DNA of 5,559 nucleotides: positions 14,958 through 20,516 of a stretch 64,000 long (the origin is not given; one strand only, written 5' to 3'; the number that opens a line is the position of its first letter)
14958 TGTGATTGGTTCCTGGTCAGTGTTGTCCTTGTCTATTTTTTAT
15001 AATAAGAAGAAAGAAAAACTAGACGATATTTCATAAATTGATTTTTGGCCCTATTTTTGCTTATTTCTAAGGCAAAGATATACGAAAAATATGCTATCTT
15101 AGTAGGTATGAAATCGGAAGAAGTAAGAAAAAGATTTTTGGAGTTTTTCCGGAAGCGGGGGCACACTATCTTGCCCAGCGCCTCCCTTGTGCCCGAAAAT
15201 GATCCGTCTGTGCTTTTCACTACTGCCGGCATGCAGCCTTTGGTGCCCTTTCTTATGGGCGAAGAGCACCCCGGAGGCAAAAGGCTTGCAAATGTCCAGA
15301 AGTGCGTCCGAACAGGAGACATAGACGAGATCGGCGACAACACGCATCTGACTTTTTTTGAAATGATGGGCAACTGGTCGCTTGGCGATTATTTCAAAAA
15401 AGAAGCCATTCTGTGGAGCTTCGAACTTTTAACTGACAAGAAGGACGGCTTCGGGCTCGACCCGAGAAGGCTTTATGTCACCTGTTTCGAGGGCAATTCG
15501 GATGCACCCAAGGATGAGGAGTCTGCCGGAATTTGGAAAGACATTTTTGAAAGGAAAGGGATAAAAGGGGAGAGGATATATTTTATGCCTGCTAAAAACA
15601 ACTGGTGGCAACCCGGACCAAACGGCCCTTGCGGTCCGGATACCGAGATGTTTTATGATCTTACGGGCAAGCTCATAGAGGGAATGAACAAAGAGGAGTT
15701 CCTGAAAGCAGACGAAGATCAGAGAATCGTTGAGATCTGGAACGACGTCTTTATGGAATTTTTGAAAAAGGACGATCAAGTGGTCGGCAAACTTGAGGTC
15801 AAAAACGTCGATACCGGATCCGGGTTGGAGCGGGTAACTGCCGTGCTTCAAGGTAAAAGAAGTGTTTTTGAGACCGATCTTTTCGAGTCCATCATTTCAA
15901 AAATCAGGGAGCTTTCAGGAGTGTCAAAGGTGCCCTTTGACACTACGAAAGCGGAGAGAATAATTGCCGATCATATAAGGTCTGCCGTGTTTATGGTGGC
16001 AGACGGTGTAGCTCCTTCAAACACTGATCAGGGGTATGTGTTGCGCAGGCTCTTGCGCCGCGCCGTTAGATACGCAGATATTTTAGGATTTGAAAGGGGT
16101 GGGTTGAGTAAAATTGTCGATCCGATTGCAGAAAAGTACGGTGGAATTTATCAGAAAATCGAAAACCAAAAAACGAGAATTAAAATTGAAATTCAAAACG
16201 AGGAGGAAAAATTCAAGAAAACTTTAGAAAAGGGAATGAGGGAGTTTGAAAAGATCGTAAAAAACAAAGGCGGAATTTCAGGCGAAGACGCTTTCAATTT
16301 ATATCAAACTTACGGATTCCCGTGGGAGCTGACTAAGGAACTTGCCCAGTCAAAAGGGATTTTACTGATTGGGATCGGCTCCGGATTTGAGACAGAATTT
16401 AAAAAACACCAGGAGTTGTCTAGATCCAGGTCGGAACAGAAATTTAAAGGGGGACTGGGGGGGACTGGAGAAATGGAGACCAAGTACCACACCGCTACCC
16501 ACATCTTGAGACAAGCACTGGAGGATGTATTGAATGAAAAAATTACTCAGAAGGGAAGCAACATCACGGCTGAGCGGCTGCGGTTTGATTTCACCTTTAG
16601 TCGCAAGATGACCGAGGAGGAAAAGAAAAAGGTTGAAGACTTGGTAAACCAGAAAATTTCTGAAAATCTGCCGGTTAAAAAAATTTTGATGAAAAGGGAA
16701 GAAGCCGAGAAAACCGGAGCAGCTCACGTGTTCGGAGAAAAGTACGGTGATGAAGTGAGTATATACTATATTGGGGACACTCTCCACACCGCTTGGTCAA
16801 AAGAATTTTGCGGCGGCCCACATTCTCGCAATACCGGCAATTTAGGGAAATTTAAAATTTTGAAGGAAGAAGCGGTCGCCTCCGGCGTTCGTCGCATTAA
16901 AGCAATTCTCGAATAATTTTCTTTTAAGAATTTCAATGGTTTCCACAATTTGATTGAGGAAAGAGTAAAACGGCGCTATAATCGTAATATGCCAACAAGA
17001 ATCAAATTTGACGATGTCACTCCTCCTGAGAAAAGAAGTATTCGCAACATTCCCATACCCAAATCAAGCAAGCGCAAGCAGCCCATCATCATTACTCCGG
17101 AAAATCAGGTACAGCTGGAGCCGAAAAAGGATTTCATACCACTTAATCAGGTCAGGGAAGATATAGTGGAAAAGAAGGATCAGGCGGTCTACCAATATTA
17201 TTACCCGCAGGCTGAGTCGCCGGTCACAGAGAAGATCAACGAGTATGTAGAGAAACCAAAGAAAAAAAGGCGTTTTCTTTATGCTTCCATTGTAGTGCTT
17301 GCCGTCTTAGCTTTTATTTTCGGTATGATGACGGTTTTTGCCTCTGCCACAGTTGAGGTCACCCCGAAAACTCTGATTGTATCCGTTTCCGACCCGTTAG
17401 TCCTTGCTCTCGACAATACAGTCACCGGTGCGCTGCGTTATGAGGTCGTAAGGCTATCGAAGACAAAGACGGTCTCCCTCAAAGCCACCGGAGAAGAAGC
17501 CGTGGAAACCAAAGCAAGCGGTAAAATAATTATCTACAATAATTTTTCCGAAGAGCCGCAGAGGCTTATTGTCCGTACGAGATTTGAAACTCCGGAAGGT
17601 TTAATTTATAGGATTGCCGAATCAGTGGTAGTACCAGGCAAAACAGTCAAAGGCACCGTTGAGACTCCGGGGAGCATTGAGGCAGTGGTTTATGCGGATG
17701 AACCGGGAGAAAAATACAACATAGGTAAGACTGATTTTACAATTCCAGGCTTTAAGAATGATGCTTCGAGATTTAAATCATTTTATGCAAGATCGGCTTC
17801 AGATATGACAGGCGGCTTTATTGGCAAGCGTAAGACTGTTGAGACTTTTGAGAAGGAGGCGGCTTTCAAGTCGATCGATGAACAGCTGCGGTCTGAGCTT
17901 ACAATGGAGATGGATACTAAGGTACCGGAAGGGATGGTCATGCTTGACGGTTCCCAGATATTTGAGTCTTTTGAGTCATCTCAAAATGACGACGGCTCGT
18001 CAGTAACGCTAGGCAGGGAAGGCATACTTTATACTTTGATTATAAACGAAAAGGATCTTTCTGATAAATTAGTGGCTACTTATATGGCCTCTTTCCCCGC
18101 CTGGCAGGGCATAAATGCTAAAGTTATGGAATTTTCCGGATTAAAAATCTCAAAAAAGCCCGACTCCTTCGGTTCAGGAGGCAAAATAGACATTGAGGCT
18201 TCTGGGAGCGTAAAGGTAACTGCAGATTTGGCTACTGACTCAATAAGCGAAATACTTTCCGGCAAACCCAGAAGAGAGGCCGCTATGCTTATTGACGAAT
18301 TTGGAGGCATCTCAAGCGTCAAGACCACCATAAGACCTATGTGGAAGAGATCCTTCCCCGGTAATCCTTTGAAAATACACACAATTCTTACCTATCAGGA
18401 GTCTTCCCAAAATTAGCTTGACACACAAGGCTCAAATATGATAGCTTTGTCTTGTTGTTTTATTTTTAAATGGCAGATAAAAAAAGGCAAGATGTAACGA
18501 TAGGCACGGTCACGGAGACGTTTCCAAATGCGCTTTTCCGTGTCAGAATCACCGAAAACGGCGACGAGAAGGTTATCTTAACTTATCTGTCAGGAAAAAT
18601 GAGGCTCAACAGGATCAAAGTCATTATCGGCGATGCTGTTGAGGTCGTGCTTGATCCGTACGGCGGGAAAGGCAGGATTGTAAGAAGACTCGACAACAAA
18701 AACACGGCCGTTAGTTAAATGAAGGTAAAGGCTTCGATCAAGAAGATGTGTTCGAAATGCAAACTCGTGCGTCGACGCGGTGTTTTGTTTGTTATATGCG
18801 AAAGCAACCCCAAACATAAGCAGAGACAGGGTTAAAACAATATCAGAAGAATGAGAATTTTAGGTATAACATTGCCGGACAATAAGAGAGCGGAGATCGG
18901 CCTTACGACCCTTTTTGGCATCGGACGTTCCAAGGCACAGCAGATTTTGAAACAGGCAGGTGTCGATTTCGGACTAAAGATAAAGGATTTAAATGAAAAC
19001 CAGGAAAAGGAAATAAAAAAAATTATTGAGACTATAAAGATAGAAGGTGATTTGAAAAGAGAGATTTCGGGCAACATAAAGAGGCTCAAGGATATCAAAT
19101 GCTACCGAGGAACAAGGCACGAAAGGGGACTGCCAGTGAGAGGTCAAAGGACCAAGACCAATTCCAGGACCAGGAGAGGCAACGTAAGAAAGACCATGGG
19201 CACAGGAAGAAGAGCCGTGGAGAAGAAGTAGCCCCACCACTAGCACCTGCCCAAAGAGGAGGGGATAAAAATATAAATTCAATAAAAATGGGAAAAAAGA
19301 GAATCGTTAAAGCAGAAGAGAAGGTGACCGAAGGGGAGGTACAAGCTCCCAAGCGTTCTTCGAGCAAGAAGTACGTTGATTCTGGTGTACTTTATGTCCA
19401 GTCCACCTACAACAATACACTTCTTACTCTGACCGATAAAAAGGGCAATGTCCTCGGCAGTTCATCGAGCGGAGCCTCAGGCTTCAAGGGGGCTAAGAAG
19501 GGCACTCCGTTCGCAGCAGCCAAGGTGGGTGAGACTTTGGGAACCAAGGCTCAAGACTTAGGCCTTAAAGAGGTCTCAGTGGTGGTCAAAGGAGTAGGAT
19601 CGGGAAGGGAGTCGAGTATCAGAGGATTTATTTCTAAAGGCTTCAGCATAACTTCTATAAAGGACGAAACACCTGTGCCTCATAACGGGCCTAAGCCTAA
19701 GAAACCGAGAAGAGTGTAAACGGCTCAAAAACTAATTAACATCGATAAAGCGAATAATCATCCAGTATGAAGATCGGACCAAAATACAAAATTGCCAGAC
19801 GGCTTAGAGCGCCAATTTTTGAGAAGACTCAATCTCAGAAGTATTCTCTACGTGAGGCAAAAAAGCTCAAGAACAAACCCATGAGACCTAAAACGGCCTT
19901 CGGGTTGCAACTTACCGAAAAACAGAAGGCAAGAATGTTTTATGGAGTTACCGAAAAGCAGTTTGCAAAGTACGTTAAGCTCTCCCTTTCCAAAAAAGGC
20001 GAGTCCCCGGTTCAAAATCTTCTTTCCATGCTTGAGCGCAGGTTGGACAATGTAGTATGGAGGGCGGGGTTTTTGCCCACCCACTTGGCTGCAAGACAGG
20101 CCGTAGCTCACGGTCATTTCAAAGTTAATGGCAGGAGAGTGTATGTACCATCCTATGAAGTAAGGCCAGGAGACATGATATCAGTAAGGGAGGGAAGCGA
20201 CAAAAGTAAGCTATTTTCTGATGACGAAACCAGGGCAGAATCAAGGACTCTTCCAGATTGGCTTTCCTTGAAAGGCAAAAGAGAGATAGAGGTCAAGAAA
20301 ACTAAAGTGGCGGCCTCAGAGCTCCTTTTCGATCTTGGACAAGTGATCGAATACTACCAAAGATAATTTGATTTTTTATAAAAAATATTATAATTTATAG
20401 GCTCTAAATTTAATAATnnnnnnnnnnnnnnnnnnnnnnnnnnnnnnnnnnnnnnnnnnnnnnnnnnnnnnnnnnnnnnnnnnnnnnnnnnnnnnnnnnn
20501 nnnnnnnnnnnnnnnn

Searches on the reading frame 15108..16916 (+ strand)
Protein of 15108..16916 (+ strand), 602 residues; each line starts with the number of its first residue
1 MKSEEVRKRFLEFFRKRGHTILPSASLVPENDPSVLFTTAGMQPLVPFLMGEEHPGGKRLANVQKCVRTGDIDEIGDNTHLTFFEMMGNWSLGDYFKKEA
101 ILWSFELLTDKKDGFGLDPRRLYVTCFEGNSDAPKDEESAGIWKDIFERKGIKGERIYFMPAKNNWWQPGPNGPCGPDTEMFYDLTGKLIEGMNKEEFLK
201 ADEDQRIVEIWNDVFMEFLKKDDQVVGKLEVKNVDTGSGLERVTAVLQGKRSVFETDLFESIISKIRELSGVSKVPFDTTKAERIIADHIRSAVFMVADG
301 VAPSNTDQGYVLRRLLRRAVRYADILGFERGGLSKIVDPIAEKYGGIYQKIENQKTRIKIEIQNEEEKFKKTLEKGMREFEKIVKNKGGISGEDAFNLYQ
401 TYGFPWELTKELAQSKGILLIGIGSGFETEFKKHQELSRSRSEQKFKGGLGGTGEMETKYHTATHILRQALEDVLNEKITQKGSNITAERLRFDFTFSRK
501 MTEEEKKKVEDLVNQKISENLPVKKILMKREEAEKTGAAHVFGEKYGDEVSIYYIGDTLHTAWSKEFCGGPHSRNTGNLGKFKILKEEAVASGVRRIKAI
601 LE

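Call 29: search_protein_families(library=pfam, proteins=[window:15108-16916:+], max_evalue=0.00001)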
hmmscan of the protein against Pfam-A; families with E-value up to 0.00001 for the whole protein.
window:15108-16916:+ (602 aa): 2 families
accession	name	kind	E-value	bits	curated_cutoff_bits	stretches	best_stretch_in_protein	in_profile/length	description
PF01411.24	tRNA-synt_2c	-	2.7e-136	455.7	30.3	1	5-446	1-436/552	tRNA synthetases class II (A)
PF07973.19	tRNA_SAD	-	1.4e-15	57.4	24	1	550-597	1-43/44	Threonyl and Alanyl tRNA synthetase second additional domain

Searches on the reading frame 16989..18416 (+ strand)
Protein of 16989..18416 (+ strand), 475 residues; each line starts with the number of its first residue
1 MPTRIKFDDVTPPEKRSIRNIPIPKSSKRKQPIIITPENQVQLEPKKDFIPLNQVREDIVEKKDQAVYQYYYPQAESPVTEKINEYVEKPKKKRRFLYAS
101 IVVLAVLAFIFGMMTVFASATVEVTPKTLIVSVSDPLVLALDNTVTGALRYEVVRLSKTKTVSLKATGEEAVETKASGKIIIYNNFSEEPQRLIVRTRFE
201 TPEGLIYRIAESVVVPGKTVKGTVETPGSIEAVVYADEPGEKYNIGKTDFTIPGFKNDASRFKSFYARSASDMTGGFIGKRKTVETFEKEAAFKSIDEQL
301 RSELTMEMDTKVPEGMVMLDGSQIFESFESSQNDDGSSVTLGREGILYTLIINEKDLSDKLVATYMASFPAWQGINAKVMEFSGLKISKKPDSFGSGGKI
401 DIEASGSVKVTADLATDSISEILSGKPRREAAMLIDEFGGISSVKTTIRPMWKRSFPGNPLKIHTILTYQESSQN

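Call 29: search_protein_families(library=pfam, proteins=[window:16989-18416:+], max_evalue=0.00001)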
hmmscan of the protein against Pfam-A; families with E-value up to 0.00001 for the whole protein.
window:16989-18416:+ (475 aa): 0 families

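Call 55: search_protein_families(library=pfam, proteins=[window:16989-18416:+], max_evalue=0.01)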
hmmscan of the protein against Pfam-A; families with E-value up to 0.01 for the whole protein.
window:16989-18416:+ (475 aa): 1 family
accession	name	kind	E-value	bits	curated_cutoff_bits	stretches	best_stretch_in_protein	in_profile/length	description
PF21110.3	GlxA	-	0.0046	18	27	0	175-256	1-91/105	GlxA beta barrel domain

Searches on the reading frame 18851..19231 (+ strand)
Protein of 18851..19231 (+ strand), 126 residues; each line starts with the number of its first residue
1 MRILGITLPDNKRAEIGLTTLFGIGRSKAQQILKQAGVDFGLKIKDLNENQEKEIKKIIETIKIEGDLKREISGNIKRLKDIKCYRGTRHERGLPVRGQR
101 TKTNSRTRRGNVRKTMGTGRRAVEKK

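Call 29: search_protein_families(library=pfam, proteins=[window:18851-19231:+], max_evalue=0.00001)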
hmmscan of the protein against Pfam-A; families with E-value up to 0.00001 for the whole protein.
window:18851-19231:+ (126 aa): 1 family
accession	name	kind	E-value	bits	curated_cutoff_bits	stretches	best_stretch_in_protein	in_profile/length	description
PF00416.27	Ribosomal_S13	-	2.1e-30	106.2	31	2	50-107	71-128/128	Ribosomal protein S13/S18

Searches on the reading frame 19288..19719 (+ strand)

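Call 29: search_protein_families(library=pfam, proteins=[window:19288-19719:+], max_evalue=0.00001)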
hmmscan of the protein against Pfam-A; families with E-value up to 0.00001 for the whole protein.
window:19288-19719:+ (143 aa): 1 family
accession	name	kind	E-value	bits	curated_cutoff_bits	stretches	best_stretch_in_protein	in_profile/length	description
PF00411.24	Ribosomal_S11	-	8.9e-33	113.4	25.1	1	33-142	1-110/110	Ribosomal protein S11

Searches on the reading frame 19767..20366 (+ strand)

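Call 29: search_protein_families(library=pfam, proteins=[window:19767-20366:+], max_evalue=0.00001)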
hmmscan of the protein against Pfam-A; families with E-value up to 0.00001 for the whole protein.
window:19767-20366:+ (199 aa): 2 families
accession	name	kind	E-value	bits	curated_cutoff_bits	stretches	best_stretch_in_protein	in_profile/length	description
PF01479.30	S4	-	7.6e-16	58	22.8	1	91-138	1-48/48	S4 domain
PF00163.24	Ribosomal_S4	-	1.9e-14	54.6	23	1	3-90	3-95/95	Ribosomal protein S4/S9 N-terminal domain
